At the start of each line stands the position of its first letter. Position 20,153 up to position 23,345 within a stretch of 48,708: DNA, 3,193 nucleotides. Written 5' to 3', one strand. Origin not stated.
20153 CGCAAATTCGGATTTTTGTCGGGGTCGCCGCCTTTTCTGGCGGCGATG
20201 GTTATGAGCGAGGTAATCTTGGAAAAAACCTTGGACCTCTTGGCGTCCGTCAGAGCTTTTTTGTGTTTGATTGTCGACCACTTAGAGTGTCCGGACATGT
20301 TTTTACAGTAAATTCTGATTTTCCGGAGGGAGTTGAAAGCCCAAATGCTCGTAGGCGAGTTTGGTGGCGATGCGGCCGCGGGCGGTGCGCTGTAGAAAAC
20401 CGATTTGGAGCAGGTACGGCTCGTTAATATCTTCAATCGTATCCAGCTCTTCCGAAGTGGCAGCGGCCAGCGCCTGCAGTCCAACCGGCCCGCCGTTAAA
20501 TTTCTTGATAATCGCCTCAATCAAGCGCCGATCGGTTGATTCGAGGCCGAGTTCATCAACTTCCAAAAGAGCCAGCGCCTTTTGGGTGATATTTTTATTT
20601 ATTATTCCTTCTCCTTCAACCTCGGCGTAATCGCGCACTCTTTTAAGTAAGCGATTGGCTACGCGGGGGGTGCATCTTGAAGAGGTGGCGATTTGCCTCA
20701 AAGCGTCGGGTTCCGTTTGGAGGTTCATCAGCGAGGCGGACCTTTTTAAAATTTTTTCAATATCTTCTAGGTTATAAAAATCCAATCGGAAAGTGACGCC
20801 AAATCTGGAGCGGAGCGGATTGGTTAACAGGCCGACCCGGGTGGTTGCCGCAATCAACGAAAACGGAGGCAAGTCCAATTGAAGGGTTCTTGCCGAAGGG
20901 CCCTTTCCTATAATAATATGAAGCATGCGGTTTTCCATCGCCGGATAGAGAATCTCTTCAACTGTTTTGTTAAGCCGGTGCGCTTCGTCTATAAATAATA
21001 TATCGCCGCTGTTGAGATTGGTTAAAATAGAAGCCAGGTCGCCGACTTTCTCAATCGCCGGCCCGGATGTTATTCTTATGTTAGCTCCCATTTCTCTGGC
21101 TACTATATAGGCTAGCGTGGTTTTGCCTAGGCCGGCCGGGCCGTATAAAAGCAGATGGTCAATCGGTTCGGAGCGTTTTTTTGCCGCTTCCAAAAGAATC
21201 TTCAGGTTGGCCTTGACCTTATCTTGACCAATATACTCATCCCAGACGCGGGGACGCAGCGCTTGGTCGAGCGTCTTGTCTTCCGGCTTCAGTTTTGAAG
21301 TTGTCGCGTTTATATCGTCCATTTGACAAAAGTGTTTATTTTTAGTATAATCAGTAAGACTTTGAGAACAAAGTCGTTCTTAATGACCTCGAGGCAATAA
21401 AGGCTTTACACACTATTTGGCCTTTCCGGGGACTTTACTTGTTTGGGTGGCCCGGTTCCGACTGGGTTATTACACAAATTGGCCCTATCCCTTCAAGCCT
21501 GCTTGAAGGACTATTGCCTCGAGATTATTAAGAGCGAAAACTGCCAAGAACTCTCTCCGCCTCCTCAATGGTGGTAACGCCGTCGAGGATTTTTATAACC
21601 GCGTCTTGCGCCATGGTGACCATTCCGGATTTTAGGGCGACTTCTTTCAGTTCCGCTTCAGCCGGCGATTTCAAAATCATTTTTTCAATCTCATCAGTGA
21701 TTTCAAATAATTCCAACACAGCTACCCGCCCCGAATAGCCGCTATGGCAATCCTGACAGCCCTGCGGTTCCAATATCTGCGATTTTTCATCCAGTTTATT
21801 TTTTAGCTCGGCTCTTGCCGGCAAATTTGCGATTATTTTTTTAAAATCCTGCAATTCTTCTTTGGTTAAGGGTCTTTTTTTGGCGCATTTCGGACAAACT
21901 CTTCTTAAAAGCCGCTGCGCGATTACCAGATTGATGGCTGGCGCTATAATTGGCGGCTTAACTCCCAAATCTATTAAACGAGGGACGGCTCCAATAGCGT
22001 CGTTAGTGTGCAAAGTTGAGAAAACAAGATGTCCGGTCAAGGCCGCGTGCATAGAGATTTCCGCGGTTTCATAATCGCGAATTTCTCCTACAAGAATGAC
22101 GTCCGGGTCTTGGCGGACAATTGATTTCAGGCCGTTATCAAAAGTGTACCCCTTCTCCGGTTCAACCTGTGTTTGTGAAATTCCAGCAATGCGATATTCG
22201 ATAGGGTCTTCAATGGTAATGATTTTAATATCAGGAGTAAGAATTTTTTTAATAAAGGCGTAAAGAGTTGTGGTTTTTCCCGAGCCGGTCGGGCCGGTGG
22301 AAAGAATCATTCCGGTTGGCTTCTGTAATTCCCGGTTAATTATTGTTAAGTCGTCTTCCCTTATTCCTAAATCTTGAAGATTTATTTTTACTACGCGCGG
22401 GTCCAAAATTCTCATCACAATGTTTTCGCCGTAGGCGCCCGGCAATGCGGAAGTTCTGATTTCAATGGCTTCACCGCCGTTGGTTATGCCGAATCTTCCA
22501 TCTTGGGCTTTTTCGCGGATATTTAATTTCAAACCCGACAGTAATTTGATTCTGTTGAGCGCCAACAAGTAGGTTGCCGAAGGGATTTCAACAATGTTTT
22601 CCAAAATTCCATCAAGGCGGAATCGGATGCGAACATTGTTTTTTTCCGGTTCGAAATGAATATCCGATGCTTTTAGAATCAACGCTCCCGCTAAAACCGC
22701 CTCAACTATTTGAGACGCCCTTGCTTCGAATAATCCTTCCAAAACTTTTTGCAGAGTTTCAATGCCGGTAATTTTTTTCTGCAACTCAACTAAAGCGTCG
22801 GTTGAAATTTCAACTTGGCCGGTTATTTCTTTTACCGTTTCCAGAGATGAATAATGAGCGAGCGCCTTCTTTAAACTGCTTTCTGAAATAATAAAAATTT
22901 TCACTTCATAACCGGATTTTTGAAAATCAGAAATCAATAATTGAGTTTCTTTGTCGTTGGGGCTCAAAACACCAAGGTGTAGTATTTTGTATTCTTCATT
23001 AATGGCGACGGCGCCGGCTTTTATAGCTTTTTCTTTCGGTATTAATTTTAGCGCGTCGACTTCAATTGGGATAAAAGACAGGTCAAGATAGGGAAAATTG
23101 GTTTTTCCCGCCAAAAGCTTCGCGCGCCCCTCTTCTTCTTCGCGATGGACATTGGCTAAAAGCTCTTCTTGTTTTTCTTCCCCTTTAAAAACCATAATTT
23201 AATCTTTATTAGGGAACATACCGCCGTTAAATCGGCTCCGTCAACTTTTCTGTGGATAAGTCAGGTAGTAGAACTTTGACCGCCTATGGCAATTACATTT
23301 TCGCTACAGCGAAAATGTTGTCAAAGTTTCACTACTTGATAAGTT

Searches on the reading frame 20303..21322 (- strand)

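Call 5: search_protein_families(library=pfam, proteins=[window:20303-21322:-], max_evalue=0.01)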
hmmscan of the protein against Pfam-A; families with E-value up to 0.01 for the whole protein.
window:20303-21322:- (339 aa): 16 families
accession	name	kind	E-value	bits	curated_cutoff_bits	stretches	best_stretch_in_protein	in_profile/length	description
PF05496.18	RuvB_N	-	1.1e-73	246.7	27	1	22-180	1-159/159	Holliday junction DNA helicase RuvB P-loop domain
PF17864.7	AAA_lid_4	-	3.6e-27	94.4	27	1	183-256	1-74/74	RuvB AAA lid domain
PF05491.19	RuvB_C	-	1.7e-23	82.8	24.7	1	257-327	1-71/72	RuvB C-terminal winged helix domain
PF00004.35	AAA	-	2e-19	70.8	21.2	1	57-180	1-129/131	ATPase family associated with various cellular activities (AAA)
PF07728.20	AAA_5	-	2.1e-10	41.2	22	1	56-174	1-139/139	AAA domain (dynein-related subfamily)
PF06068.19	TIP49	-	2.2e-05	24.3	23.8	1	27-85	23-81/347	TIP49 P-loop domain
PF13191.12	AAA_16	-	6e-05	24.1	32.6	1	32-87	4-58/167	AAA ATPase domain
PF25199.1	nSTAND_NTPase5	-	0.00022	21.5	34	1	43-138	31-130/145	Novel STAND NTPase 5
PF00910.28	RNA_helicase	-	0.00032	21.6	21.5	1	58-131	2-69/105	RNA helicase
PF13173.12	AAA_14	-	0.00033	21.1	27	1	57-138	5-95/129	AAA domain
PF00931.28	NB-ARC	-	0.0012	18.6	23.5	0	51-77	15-41/248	NB-ARC domain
PF01078.27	Mg_chelatase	-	0.0014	18.5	20.3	0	55-73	23-41/207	Magnesium chelatase, subunit ChlI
PF20720.3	nSTAND3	-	0.0018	18.4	27.2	1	46-113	9-73/155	Novel STAND NTPase 3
PF13401.12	AAA_22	-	0.0022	18.7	27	0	56-72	7-23/130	AAA domain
PF02367.23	TsaE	-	0.0026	18.1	26.6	1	45-86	12-53/128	Threonylcarbamoyl adenosine biosynthesis protein TsaE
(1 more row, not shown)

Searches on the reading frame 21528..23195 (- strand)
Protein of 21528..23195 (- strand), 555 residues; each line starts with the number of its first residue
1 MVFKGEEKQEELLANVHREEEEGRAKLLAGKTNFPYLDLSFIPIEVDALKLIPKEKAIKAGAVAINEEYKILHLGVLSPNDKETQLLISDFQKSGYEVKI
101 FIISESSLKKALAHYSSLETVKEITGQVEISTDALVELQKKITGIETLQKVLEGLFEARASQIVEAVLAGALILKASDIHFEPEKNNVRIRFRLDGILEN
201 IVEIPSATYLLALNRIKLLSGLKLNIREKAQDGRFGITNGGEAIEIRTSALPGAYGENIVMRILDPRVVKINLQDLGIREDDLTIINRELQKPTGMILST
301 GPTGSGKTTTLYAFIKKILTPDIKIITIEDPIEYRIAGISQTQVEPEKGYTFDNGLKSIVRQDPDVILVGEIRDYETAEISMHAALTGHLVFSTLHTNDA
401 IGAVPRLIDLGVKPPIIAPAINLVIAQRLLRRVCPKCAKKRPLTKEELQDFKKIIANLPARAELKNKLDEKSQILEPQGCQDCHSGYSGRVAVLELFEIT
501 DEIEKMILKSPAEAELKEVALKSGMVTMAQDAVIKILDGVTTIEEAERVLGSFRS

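Call 5: search_protein_families(library=pfam, proteins=[window:21528-23195:-], max_evalue=0.01)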
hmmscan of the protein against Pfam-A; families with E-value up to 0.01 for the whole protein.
window:21528-23195:- (555 aa): 6 families
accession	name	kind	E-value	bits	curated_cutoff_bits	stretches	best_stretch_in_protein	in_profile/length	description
PF00437.27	T2SSE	-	6.5e-115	384.1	24.9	1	162-548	10-370/370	Type II/IV secretion system protein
PF05157.20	MshEN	-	4.5e-06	27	23.1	1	34-119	3-87/90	MshEN domain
PF06414.18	Zeta_toxin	-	5.5e-05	23.1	22.3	0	62-105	89-131/199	Zeta toxin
PF25199.1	nSTAND_NTPase5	-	0.0011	19.3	34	1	290-337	37-85/145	Novel STAND NTPase 5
PF20720.3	nSTAND3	-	0.0016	18.6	27.2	0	294-333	17-56/155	Novel STAND NTPase 3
PF13173.12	AAA_14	-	0.0052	17.2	27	0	297-338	5-47/129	AAA domain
